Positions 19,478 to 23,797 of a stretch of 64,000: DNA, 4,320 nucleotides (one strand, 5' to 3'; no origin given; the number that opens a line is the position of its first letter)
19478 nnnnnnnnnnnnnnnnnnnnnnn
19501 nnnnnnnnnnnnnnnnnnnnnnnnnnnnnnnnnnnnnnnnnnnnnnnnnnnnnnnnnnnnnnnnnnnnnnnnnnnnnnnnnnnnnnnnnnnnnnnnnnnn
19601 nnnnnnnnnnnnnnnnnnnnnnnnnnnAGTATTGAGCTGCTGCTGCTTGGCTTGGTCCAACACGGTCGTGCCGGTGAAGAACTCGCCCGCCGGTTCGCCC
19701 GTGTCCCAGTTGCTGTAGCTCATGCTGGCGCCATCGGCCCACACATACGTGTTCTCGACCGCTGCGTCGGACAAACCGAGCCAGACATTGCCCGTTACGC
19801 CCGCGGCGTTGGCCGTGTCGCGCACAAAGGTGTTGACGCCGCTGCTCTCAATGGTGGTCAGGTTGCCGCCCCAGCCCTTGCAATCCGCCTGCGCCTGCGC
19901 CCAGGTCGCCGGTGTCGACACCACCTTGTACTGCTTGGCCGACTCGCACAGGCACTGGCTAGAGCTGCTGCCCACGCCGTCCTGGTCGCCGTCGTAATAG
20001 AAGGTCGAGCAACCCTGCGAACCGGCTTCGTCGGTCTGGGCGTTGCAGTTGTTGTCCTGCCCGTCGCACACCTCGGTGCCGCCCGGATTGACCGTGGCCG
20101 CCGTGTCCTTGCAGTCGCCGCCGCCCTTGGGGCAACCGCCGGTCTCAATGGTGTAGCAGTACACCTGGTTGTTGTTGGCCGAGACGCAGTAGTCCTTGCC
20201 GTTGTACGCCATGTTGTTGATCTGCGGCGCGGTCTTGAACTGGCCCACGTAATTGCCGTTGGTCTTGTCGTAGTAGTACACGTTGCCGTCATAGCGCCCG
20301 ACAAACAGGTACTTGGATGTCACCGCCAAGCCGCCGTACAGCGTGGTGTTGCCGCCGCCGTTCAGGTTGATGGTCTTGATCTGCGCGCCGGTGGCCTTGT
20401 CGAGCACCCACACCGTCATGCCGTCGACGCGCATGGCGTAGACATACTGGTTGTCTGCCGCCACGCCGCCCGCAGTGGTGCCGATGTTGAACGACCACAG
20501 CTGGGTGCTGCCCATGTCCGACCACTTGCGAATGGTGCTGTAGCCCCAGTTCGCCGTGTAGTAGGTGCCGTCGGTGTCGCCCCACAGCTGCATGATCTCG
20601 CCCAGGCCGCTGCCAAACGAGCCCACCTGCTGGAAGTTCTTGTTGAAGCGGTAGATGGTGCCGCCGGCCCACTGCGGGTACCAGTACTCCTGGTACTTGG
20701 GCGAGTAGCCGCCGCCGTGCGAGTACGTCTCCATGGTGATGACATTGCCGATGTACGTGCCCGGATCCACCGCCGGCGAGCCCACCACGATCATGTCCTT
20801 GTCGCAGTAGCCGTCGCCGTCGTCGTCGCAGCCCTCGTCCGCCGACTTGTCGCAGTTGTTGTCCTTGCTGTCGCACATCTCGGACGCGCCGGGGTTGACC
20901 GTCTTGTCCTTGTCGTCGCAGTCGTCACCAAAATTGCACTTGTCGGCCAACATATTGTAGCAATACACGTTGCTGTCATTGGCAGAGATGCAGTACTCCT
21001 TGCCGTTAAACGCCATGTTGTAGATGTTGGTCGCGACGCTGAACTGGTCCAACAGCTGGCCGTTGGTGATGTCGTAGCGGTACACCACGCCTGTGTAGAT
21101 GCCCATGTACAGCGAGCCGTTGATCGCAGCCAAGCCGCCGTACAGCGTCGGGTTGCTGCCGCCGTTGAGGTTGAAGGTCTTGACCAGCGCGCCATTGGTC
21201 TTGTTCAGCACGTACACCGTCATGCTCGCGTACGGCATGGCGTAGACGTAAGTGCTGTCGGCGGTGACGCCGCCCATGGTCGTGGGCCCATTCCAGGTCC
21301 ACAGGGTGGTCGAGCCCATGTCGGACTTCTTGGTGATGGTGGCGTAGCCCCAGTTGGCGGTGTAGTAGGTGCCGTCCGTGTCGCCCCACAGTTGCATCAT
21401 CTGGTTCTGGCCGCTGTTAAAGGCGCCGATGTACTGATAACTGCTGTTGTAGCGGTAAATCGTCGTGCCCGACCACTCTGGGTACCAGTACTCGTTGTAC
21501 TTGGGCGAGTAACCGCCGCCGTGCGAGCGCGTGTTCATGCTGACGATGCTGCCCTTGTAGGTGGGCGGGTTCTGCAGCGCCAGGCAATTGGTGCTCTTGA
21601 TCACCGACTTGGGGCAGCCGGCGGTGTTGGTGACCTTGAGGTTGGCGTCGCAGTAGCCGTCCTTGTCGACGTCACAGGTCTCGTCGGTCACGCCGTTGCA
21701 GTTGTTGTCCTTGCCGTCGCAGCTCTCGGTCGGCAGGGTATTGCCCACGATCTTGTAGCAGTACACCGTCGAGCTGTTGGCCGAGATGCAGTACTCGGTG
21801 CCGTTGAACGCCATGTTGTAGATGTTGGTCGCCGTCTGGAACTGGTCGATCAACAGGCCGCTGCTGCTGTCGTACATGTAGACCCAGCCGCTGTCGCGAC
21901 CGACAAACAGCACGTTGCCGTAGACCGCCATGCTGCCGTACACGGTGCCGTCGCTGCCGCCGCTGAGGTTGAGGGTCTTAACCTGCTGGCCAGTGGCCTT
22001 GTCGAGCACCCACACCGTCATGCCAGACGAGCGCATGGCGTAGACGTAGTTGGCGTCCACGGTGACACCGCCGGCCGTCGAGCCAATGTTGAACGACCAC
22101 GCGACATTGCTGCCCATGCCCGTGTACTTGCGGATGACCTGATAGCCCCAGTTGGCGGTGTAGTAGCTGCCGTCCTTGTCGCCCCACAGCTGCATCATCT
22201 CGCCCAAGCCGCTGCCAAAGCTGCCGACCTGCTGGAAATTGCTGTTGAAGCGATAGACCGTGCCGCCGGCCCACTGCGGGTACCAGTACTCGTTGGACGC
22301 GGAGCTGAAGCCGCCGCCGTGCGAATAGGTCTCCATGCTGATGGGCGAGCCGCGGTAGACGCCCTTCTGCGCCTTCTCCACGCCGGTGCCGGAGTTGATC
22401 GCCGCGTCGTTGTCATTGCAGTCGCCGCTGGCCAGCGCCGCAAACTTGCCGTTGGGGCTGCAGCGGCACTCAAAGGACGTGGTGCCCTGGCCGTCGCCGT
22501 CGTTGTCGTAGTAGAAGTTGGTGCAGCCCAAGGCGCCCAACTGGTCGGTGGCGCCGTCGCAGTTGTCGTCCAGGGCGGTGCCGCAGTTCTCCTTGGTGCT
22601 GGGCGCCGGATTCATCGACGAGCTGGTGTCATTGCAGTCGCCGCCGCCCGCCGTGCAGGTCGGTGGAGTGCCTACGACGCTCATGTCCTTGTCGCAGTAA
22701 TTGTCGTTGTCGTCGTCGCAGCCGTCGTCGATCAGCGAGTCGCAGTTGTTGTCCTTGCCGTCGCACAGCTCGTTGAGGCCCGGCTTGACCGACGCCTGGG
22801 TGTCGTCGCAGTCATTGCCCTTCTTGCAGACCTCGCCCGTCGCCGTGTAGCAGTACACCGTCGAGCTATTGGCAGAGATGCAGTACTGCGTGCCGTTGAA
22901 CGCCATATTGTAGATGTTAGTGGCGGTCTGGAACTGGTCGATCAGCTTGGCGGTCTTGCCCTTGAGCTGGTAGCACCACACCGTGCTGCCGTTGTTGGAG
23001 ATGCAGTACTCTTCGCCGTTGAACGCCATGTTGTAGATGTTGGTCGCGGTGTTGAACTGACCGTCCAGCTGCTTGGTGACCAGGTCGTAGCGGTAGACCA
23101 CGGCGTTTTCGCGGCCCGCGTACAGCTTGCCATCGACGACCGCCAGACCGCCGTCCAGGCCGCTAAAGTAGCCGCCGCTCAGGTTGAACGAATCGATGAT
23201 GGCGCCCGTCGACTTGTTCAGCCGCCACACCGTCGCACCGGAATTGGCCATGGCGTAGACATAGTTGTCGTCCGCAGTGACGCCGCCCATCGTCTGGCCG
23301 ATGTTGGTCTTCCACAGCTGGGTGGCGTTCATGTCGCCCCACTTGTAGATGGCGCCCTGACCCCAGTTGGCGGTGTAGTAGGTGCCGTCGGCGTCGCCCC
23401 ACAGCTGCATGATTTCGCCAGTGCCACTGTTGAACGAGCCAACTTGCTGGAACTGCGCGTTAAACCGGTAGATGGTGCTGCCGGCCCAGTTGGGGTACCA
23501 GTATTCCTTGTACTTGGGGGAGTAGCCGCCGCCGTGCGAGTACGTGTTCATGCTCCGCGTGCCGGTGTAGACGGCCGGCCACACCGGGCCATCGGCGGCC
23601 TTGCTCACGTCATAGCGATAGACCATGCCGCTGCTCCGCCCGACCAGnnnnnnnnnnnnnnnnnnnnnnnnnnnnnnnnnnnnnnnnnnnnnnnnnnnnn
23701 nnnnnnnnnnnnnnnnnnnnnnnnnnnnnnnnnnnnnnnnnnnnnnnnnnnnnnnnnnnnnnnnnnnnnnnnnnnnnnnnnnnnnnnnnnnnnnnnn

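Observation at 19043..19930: TLDc domain nested inside a C-type lectin domain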

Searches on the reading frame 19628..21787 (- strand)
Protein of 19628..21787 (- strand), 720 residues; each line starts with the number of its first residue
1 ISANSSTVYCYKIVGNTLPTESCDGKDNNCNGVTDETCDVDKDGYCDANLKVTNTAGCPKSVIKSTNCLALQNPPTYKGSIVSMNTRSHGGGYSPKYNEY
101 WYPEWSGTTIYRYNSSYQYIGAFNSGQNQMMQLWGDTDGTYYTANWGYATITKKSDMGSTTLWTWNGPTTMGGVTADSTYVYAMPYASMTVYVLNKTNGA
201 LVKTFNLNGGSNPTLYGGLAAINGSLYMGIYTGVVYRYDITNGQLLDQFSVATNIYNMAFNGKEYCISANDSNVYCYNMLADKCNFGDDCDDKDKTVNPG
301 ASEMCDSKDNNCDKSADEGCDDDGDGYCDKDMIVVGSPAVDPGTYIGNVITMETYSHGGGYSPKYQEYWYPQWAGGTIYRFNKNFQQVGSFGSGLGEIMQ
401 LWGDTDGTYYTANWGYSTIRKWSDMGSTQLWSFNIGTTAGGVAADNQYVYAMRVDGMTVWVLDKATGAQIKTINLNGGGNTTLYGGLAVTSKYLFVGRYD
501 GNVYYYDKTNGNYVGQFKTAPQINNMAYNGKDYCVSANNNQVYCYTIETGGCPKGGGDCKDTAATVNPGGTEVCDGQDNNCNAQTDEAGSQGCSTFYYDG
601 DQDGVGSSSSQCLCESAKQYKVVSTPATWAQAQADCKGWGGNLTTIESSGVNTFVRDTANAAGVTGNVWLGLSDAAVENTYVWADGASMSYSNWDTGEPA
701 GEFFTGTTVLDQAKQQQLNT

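Call 52: search_protein_families(library=pfam, proteins=[window:19628-21787:-], max_evalue=0.001)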
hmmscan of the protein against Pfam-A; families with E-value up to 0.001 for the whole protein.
window:19628-21787:- (720 aa): 4 families
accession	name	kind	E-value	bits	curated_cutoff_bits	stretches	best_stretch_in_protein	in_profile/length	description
PF11617.13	Cu-binding_MopE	-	4.6e-19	68.8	27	3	289-318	1-30/30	Putative metal-binding motif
PF13570.13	Beta-prop_ACSF4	-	6e-09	36.2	133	1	488-552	58-125/329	Beta-alanine-activating enzyme, beta-propeller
PF00059.27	Lectin_C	-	3.3e-08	34.7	22.6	1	626-698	2-72/107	Lectin C-type domain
PF24807.1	WD40_CDC20-Fz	-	3.2e-05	23.8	200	0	459-550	31-123/292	CDC20/Fizzy WD40 domain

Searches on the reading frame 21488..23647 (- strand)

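Call 52: search_protein_families(library=pfam, proteins=[window:21488-23647:-], max_evalue=0.001)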
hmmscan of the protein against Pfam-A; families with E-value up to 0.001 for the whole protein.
window:21488-23647:- (720 aa): 7 families
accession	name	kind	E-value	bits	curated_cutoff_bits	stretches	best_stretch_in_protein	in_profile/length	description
PF11617.13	Cu-binding_MopE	-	2.9e-17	63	27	3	279-308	1-30/30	Putative metal-binding motif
PF13360.13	PQQ_2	-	1.5e-10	41.6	27.6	1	514-612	54-153/233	Outer membrane protein assembly factor BamB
PF13570.13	Beta-prop_ACSF4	-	3.2e-09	37.1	133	1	99-275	114-286/329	Beta-alanine-activating enzyme, beta-propeller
PF23390.1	Beta-prop_WDR35_2nd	-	5.7e-06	25.8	27.1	0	569-618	160-209/321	WDR35 second beta-propeller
PF24807.1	WD40_CDC20-Fz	-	1.2e-05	25.2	200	0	543-637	29-124/292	CDC20/Fizzy WD40 domain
PF25174.1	Beta-prop_THOC3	-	0.00064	19.2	305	0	535-651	61-175/272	THOC3 beta-propeller domain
PF25171.1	Beta-prop_WDR36-Utp21_1st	-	0.00076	19.4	80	0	530-606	73-149/266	WDR36/Utp21 first beta-propeller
